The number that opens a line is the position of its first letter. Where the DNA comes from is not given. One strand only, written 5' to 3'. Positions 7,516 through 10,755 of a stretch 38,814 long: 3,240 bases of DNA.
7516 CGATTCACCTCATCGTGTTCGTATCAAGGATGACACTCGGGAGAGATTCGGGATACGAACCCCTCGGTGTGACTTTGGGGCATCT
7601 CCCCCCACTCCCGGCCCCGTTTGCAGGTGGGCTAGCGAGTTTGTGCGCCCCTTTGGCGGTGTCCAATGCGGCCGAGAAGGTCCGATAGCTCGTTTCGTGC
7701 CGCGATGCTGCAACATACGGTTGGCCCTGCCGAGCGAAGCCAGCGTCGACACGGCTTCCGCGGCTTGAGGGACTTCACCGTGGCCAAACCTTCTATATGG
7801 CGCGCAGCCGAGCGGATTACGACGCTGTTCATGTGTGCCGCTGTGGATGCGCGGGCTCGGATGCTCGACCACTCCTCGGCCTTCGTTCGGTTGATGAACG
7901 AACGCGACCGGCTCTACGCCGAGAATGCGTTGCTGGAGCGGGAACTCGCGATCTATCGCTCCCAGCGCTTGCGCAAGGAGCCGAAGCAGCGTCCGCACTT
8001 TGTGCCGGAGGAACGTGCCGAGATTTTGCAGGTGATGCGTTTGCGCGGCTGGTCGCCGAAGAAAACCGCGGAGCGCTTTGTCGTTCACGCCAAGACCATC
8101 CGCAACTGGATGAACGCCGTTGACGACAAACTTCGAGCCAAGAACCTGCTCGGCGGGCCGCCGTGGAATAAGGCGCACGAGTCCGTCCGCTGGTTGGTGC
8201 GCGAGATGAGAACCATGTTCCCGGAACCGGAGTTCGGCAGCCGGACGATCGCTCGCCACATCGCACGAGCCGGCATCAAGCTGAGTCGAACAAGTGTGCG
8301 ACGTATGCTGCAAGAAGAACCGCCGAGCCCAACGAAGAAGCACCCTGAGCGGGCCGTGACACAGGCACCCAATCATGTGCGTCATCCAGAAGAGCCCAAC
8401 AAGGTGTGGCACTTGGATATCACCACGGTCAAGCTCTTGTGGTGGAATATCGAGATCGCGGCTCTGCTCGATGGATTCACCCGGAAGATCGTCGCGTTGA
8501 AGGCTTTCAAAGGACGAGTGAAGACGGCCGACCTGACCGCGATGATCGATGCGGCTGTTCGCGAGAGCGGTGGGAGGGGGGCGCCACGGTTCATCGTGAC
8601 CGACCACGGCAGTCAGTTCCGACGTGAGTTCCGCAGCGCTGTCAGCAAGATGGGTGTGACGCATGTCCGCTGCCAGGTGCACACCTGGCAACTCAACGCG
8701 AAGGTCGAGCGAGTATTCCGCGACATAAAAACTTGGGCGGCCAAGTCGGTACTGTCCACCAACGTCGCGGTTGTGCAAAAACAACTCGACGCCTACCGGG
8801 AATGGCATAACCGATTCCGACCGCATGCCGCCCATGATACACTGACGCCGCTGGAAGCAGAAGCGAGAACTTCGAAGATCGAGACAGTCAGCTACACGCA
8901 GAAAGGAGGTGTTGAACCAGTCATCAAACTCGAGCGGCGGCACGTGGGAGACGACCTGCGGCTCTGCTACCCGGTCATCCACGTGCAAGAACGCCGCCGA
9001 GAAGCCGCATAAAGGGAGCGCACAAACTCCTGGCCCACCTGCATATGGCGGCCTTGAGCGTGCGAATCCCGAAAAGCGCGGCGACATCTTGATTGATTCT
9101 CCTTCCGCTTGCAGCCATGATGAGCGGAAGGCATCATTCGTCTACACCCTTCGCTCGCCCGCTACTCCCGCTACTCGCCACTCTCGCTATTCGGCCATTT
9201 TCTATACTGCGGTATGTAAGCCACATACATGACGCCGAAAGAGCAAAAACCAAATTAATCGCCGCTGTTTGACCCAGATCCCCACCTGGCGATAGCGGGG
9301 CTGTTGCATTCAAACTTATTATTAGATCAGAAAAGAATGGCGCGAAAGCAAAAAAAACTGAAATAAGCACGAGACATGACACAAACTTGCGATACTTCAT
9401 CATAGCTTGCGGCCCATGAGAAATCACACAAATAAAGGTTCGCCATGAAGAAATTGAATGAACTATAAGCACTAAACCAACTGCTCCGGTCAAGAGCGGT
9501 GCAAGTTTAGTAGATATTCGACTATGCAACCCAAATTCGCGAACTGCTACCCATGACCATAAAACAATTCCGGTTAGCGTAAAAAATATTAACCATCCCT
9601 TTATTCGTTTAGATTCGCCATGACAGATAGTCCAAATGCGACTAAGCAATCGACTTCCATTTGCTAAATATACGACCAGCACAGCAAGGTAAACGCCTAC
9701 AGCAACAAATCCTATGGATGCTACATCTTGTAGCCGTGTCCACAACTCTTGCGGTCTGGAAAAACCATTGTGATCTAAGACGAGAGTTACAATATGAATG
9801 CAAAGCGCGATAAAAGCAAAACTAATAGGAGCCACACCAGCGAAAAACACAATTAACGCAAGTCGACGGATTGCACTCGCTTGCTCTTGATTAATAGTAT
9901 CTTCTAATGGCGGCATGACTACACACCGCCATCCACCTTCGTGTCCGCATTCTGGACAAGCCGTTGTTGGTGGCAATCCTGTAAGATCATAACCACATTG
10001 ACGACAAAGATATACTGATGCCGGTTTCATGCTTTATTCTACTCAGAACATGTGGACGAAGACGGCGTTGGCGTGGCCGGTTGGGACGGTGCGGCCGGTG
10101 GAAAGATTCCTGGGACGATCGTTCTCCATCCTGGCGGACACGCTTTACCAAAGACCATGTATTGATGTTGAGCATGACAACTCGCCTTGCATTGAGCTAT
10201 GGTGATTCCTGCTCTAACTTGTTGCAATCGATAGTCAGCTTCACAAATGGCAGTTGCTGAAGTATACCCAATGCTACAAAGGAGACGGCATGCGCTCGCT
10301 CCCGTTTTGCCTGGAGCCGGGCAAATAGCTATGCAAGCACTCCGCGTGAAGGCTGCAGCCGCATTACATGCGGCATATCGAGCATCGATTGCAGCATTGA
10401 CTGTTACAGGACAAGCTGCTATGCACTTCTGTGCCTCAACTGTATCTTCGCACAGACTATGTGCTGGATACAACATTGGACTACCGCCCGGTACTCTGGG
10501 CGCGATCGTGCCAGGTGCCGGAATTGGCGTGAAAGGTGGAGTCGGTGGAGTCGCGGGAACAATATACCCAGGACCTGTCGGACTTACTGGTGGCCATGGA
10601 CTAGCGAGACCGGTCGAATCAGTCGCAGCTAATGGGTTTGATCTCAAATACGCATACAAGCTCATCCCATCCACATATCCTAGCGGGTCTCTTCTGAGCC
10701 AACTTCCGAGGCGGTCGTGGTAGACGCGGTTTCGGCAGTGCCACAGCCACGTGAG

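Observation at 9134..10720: RHS polymorphic-toxin tip with an unrecognised Cys-rich C-terminal domain, plus a low-GC zinc-ribbon membrane 'immunity' gene clipped by an IS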

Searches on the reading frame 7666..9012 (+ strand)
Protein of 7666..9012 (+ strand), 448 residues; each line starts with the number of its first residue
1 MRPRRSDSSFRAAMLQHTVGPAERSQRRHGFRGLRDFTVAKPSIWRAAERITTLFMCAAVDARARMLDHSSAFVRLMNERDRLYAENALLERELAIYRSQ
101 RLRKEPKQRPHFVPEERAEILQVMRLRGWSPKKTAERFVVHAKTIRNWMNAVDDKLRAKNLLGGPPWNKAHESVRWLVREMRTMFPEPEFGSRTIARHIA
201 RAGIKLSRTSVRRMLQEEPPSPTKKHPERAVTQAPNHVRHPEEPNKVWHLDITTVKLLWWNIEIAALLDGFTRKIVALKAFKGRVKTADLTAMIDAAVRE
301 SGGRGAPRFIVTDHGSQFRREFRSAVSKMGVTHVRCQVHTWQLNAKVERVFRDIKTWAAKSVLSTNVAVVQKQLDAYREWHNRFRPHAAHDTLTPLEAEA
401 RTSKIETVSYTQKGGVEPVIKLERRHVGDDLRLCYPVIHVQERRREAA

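Call 6: search_protein_families(library=pfam, proteins=[window:7666-9012:+], max_evalue=0.1)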
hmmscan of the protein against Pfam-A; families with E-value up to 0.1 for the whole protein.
window:7666-9012:+ (448 aa): 4 families
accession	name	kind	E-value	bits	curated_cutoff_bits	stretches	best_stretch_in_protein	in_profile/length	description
PF00665.32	rve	-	4.3e-15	56.2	32.6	1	242-339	2-100/102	Integrase core domain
PF13683.12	rve_3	-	1.2e-11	44.7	26.5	1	330-395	2-67/67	Integrase core domain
PF24764.1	rva_4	-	5.5e-08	33.2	26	1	242-358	5-116/194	Integrase core domain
PF13384.12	HTH_23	-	0.0017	18.6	24.6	1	115-151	5-40/50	Homeodomain-like domain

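Call 9: search_protein_families(library=ncbifam, proteins=[window:7666-9012:+], max_evalue=0.01)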
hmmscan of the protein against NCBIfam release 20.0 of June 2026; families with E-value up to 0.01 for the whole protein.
window:7666-9012:+ (448 aa): 4 families
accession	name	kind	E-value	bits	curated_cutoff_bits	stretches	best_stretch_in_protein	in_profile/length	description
NF033516.0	transpos_IS3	equivalog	6.4e-38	130.9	160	1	77-398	58-368/369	IS3 family transposase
NF033577.2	transpos_IS481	equivalog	1.2e-33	116.9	224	1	117-397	2-282/284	IS481 family transposase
NF033545.0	transpos_IS630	equivalog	2.1e-09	37.2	100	1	124-239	8-128/299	IS630 family transposase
NF033546.1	transpos_IS21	equivalog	0.00024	20.7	160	0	316-386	199-267/294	IS21 family transposase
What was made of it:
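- On IS481 / IS3-type insertion sequence (copies A and B): NCBIfam IS3 scores 130.9 bits against a cutoff of 160, and IS481 scores 116.9 against 224 (call 9).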

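Call 15: list_cluster_members(proteins=[P0001, window:7666-9012:+])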
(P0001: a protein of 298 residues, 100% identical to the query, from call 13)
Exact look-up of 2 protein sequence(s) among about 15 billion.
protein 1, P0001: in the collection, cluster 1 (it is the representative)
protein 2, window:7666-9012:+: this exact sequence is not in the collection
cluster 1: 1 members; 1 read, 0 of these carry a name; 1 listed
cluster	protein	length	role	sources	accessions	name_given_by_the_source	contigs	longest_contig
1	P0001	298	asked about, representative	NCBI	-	-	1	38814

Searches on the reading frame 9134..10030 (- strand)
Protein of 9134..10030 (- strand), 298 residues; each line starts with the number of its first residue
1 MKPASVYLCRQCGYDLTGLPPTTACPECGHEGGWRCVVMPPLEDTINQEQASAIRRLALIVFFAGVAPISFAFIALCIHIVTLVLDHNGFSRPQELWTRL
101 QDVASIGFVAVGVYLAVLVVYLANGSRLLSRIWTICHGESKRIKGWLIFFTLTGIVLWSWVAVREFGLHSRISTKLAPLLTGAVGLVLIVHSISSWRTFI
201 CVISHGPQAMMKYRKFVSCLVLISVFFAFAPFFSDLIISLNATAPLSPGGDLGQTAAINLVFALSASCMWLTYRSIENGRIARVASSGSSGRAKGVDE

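Call 6: search_protein_families(library=pfam, proteins=[window:9134-10030:-], max_evalue=0.1)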
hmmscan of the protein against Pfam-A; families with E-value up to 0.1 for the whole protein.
window:9134-10030:- (298 aa): 3 families
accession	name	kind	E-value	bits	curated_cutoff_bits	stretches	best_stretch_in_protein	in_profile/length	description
PF23455.1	DUF7129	-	0.012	15.7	30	1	5-30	10-35/45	Domain of unknown function (DUF7129)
PF21349.2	RUBY_RBDX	-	0.018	15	26.5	1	8-31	2-25/30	Rubrerythrin, rubredoxin-like domain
PF16003.10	DUF4776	-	0.044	13.2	27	1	7-30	7-30/503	Domain of unknown function (DUF4776)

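Call 9: search_protein_families(library=ncbifam, proteins=[window:9134-10030:-], max_evalue=0.01)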
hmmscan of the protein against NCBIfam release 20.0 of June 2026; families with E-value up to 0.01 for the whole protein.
window:9134-10030:- (298 aa): 0 families

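Call 13: find_homologous_proteins(query=window:9134-10030:-, max_evalue=0.01)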
Query window:9134-10030:- (298 aa): 1 proteins with E <= 0.01 among 5903 candidates.
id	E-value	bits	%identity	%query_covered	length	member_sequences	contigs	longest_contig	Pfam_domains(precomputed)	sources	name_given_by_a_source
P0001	1.6e-196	670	100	100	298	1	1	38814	-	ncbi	-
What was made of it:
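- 9134..10030 (-): 298-aa membrane protein and candidate immunity gene. It has an N-terminal zinc ribbon and 6 TM helices, with predicted N-in/C-in topology. GC is 0.44 and GC3 0.32. Only the protein itself is found among 5.8 billion proteins (call 13).
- Tried and rejected: The only database entry is the protein itself (call 13).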

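Call 14: find_encoding_contigs(protein=P0001, flank=10000, max_places=6)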
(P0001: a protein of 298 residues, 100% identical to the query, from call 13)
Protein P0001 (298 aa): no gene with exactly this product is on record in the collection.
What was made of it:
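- Tried and rejected: No contig is on record for it (call 14), and its cluster has one member (call 15).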

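Call 26: predict_structure(protein=window:9137-10030:-)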
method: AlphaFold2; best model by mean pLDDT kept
length: 298 residues; sequences in the alignment: 1
mean_pLDDT: 54.1   pTM: 0.26
mean pLDDT of the five models: 54.1, 51.9, 51.2, 48.8, 37.6
residues with pLDDT >= 90: 0; 70-90: 21; 50-70: 177; < 50: 100
segments of 3 or more residues with pLDDT < 50: 1-3, 36-45, 128-134, 171-176, 189-211, 235-239, 244-249, 279-289, 291-298
pLDDT, mean of each block of 10 residues (from residue 1): 59 74 76 50 49 64 59 66 60 57 58 59 50 48 52 59 52 50 51 44 39 49 54 48 45 54 55 53 47 40
secondary structure, 60 per line:
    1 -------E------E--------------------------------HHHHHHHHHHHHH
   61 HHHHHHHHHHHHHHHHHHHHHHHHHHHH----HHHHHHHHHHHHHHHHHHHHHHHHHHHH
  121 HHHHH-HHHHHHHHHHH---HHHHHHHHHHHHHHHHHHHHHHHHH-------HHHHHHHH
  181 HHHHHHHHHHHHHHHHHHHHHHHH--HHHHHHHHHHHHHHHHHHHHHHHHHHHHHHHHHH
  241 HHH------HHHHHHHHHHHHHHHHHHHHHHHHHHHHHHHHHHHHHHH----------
elements in order: H48-88 H93-125 H127-137 H141-165 H173-204 H207-243 H250-288
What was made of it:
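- On Zinc ribbon: In the AF2 model residues 11-30 reach pLDDT 74-76 (call 26).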

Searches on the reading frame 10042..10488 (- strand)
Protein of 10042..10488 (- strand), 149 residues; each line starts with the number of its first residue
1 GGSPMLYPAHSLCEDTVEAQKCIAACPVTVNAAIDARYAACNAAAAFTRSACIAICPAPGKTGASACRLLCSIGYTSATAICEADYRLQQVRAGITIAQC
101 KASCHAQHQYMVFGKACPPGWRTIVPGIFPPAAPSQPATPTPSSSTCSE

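Call 12: find_homologous_proteins(query=window:10042-10488:-, max_evalue=0.01)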
Query seq(149 aa): 51 candidates shared short words with the query, none scored E <= 0.01.
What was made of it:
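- Tried and rejected: The search with the Cys domain found nothing, not even the protein itself (call 12).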

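Call 25: predict_structure(protein=window:10042-10488:-)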
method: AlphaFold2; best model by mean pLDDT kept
length: 149 residues; sequences in the alignment: 1
mean_pLDDT: 62.9   pTM: 0.45
mean pLDDT of the five models: 62.9, 57.7, 54.3, 48.7, 42.4
residues with pLDDT >= 90: 0; 70-90: 64; 50-70: 41; < 50: 44
segments of 3 or more residues with pLDDT < 50: 1-14, 111-120, 122-127, 129-140
pLDDT, mean of each block of 10 residues (from residue 1): 39 57 83 82 67 70 71 68 78 79 68 43 43 42 52
secondary structure, 60 per line:
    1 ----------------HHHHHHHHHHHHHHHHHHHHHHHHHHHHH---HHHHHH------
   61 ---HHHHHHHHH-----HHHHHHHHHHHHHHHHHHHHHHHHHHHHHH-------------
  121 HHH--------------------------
elements in order: H17-45 H49-54 H64-72 H78-107
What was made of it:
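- Tried and rejected: Single-sequence AF2 gave pLDDT 63 for the tip and 54 for the membrane protein (calls 25, 26).
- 10105..10461 (-): Cys-rich helical domain (HSLCED...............). It has 12 Cys including four CX3C motifs. The proposed nested disulfides are C5-C109, C14-C96, C18-C92, C33-C74, C44-C63 and C48-C59. The AF2 single-sequence model has four helices and pLDDT 63 (call 25).
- The model has four helices (call 25) and the domain has four CX3C motifs.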

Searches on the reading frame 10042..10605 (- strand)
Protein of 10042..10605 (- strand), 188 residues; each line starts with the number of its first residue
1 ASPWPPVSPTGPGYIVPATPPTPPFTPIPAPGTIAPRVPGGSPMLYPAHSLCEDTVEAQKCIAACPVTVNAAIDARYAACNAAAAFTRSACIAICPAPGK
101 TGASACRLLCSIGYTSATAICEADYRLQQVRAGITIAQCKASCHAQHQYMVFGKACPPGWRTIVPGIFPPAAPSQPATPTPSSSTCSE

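Call 6: search_protein_families(library=pfam, proteins=[window:10042-10605:-], max_evalue=0.1)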
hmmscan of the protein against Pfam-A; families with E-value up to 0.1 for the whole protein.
seq(188 aa): 0 families

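Call 31: search_protein_representatives(protein=window:10042-10605:-)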
Query: 188 residues. Proteins with E-value up to 0.001 (for the whole library): 5; up to 1e-10: 3; up to 1e-30: 1. The best 5 are listed.
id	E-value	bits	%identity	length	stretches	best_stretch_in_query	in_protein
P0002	4.0e-116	402.4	100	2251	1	1-188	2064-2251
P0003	8.4e-25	104.3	45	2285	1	2-182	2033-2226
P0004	8.9e-16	74.9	36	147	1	47-185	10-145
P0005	4.0e-09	53.2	33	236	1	2-170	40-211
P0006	1.1e-07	48.4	25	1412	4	114-167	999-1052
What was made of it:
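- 10039..16854 (-): RHS/YD-repeat protein, 2271 aa from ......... The longest ORF runs to 16995; the database version P0002 starts at 16794. The N-terminus looks like a Sec signal peptide. P0002 is the self-hit in call 31.
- An exhaustive phmmer search of 1.84 billion representatives found only the protein itself plus P0003 (a 2285-aa RHS, 45% identical in the tip, E 8e-25), P0004 (E 9e-16) and P0005 (E 4e-9) (call 31).
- Tried and rejected: The exhaustive search (call 31) was needed.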

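Call 33: find_encoding_contigs(protein=P0003, flank=6000, max_places=4)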
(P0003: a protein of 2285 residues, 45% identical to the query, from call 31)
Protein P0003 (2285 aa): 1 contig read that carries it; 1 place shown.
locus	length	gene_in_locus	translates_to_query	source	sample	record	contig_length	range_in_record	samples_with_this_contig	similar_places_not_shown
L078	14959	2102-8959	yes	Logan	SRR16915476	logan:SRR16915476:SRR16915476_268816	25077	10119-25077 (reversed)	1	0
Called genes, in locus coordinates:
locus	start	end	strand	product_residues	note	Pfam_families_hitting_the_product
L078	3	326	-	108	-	?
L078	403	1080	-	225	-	-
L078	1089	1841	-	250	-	-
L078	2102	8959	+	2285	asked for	PF20148:DUF6531 (weak)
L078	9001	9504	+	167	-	-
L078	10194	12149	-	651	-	-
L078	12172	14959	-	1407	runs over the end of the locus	PF12895:ANAPC3 (faint), PF14559:TPR_19 (faint)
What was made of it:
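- Tried and rejected: The P0003 locus has no such neighbours (call 33), so no linkage is claimed.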

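Call 34: find_encoding_contigs(protein=P0004, flank=6000, max_places=4)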
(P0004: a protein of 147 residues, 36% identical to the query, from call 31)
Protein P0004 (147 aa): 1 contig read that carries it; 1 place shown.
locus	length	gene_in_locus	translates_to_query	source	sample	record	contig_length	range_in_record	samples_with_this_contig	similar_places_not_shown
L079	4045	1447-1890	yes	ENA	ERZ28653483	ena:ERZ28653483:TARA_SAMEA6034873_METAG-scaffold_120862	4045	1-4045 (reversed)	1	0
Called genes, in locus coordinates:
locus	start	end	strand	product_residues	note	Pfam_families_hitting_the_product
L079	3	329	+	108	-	?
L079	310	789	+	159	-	-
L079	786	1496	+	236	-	-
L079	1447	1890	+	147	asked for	-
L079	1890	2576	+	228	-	-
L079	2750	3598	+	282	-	-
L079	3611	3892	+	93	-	-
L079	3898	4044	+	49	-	?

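Call 35: find_encoding_contigs(protein=P0005, flank=6000, max_places=4)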
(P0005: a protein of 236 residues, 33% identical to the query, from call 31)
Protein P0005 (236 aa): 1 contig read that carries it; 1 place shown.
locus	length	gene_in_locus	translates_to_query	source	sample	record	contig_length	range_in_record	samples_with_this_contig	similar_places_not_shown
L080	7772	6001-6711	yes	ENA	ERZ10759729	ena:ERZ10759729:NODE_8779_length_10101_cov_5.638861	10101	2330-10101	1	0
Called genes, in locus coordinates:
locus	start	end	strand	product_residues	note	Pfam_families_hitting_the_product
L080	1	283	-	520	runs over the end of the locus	PF00004:AAA, PF17862:AAA_lid_3 (weak)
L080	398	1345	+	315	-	PF01040:UbiA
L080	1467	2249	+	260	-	-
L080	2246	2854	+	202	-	-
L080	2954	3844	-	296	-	-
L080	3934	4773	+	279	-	PF00149:Metallophos (weak)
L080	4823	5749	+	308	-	PF01063:Aminotran_4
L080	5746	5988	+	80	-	-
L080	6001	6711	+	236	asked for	-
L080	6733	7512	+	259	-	-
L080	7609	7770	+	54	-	?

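Call 71: search_protein_families(library=pfam, proteins=[L080:6733-7512:+, L078:9001-9504:+], max_evalue=0.01)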
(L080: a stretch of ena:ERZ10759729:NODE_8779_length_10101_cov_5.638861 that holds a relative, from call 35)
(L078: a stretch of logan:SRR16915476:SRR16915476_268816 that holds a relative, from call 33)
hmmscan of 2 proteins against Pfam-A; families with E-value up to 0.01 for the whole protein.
L080:6733-7512:+ (259 aa): 0 families

L078:9001-9504:+ (167 aa): 1 family
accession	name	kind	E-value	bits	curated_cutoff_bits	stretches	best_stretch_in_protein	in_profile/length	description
PF13248.11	Zn_ribbon_3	-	0.00021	21.1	27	0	133-146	13-26/26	zinc-ribbon domain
